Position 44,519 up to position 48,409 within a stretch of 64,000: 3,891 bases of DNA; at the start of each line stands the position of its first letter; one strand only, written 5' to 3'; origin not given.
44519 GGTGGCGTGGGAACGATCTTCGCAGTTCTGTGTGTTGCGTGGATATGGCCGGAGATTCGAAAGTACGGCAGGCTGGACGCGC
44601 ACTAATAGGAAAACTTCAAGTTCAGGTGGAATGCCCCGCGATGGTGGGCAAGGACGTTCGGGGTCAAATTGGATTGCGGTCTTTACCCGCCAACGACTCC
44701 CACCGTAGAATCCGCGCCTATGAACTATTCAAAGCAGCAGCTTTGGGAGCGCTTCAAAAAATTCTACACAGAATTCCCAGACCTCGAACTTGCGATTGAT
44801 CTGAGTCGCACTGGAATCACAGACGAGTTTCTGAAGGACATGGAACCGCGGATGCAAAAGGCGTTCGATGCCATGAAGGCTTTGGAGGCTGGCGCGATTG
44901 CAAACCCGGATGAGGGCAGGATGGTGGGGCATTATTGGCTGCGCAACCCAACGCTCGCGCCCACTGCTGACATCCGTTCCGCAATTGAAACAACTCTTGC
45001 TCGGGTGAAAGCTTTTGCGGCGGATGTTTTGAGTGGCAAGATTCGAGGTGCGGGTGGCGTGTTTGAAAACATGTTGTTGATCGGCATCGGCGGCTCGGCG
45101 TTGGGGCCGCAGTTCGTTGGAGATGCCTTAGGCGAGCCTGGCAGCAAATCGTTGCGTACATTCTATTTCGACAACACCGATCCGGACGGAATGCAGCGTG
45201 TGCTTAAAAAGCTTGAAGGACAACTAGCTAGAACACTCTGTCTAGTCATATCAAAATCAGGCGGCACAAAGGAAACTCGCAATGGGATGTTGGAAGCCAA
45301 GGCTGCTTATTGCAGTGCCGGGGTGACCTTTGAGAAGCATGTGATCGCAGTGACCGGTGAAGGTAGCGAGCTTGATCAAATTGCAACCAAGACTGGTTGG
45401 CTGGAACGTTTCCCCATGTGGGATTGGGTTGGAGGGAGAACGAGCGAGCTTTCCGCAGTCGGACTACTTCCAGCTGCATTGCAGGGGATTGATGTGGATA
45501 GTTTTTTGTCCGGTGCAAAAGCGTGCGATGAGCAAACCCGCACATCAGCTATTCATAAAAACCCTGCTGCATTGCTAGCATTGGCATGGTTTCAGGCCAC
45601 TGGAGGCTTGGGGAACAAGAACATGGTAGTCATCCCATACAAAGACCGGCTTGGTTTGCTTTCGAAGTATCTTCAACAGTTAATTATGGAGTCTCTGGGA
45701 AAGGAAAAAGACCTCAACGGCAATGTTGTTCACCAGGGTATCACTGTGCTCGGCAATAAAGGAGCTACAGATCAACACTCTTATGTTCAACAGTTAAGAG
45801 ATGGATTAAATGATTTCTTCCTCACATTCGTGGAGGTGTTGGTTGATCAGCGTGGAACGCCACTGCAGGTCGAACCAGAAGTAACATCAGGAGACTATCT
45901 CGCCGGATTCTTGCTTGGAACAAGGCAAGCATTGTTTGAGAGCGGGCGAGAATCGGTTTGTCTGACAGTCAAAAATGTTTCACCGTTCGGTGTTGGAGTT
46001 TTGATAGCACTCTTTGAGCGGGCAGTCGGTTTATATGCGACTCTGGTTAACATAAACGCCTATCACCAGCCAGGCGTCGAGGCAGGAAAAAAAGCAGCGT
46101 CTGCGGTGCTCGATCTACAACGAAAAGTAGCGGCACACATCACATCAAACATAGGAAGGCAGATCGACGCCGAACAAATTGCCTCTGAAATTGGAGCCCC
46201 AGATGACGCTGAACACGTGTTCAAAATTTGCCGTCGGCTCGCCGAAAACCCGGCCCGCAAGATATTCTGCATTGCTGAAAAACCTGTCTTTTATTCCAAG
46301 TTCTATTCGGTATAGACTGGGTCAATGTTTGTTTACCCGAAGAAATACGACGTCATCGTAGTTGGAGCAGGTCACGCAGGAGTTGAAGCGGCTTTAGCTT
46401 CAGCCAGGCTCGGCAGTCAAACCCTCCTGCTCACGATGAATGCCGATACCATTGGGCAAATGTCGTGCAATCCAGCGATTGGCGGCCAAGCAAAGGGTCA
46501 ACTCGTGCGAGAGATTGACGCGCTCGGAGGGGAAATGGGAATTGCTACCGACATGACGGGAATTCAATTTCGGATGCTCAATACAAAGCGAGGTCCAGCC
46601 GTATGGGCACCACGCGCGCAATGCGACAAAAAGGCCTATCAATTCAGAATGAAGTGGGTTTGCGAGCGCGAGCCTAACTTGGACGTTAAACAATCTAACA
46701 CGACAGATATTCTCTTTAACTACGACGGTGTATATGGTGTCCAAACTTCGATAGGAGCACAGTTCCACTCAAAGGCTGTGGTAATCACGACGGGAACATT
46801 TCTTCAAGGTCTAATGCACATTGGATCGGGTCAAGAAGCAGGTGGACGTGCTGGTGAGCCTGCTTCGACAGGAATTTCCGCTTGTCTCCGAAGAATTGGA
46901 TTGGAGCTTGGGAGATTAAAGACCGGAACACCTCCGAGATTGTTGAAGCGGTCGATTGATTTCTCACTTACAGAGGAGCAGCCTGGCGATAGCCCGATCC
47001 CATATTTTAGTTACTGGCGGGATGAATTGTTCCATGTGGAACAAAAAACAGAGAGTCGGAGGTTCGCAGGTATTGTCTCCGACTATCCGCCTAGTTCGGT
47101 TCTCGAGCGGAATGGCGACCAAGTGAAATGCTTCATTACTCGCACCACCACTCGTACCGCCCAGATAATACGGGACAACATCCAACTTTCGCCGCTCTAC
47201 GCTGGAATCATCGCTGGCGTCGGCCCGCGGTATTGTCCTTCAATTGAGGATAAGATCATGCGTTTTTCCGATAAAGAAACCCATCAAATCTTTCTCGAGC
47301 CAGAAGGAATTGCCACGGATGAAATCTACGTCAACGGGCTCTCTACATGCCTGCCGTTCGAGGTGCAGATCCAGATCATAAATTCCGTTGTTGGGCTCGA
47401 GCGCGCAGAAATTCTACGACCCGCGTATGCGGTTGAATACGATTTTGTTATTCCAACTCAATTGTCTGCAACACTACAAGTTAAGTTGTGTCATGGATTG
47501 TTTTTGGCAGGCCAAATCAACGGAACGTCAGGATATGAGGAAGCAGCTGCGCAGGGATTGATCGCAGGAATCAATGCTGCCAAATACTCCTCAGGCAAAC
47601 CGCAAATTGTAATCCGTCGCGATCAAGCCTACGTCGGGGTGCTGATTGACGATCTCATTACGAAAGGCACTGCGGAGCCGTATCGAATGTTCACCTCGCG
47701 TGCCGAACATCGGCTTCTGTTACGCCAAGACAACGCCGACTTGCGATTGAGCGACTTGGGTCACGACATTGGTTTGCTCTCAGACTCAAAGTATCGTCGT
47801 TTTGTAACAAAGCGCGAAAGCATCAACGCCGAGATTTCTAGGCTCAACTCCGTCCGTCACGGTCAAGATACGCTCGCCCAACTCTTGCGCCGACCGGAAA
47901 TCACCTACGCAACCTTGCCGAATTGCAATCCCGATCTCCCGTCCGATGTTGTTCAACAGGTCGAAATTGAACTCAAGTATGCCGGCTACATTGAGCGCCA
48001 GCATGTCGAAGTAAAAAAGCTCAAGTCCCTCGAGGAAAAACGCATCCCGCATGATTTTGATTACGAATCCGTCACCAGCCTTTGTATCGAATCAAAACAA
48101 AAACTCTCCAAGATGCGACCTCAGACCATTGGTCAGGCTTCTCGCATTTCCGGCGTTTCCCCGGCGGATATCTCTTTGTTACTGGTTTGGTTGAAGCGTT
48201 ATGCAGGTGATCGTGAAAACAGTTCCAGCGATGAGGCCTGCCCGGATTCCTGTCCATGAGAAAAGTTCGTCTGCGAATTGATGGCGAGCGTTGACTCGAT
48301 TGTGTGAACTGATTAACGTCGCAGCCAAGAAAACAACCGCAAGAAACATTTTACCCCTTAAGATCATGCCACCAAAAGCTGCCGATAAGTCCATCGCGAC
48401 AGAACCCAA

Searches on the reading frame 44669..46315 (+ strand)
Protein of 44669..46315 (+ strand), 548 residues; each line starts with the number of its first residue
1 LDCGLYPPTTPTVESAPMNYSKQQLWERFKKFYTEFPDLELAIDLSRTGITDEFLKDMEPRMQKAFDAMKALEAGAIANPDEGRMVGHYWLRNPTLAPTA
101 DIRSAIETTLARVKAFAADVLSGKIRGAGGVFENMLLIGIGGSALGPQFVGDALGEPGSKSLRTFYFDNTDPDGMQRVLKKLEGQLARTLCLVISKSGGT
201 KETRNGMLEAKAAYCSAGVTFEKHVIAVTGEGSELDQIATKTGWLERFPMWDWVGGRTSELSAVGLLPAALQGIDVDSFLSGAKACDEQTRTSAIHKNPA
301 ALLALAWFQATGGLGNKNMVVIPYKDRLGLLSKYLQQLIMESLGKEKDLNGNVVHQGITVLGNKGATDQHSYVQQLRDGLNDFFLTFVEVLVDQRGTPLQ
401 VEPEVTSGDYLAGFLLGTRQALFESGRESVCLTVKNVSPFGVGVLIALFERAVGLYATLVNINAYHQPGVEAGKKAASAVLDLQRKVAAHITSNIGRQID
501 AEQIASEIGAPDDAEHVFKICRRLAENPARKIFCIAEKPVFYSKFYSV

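Call 46: search_protein_families(library=pfam, proteins=[window:44669-46315:+], max_evalue=0.001)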
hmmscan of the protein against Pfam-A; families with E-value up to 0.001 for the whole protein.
window:44669-46315:+ (548 aa): 1 family
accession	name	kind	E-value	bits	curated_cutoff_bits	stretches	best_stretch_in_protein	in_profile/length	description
PF00342.24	PGI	-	5.3e-60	203.9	22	2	44-389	1-354/486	Phosphoglucose isomerase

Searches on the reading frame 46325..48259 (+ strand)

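Call 46: search_protein_families(library=pfam, proteins=[window:46325-48259:+], max_evalue=0.001)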
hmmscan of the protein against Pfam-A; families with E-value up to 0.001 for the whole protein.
window:46325-48259:+ (644 aa): 7 families
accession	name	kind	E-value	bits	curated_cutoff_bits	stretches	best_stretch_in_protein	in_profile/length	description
PF01134.28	GIDA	-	5.1e-158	526.7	22.1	1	9-425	1-390/391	Glucose inhibited division protein A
PF13932.14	SAM_GIDA_C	-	9.3e-25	86.7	27.1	1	564-620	1-57/57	tRNA modifying enzyme MnmG/GidA C-terminal helical bundle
PF21680.2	GIDA_C_1st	-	1.7e-16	61.1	24.7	1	487-559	1-95/96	tRNA modifying enzyme MnmG/GidA C-terminal helical domain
PF12831.13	FAD_oxidored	-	2.4e-06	27.5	27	1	9-39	1-31/416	FAD dependent oxidoreductase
PF07992.20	Pyr_redox_2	-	0.00013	22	26.1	1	8-59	1-53/291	Pyridine nucleotide-disulphide oxidoreductase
PF13738.12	Pyr_redox_3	-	0.00058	19.6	30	0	7-39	164-196/305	Pyridine nucleotide-disulphide oxidoreductase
PF03486.20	HI0933_like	-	0.00061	19.7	50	0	9-40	2-33/244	HI0933-like protein Rossmann domain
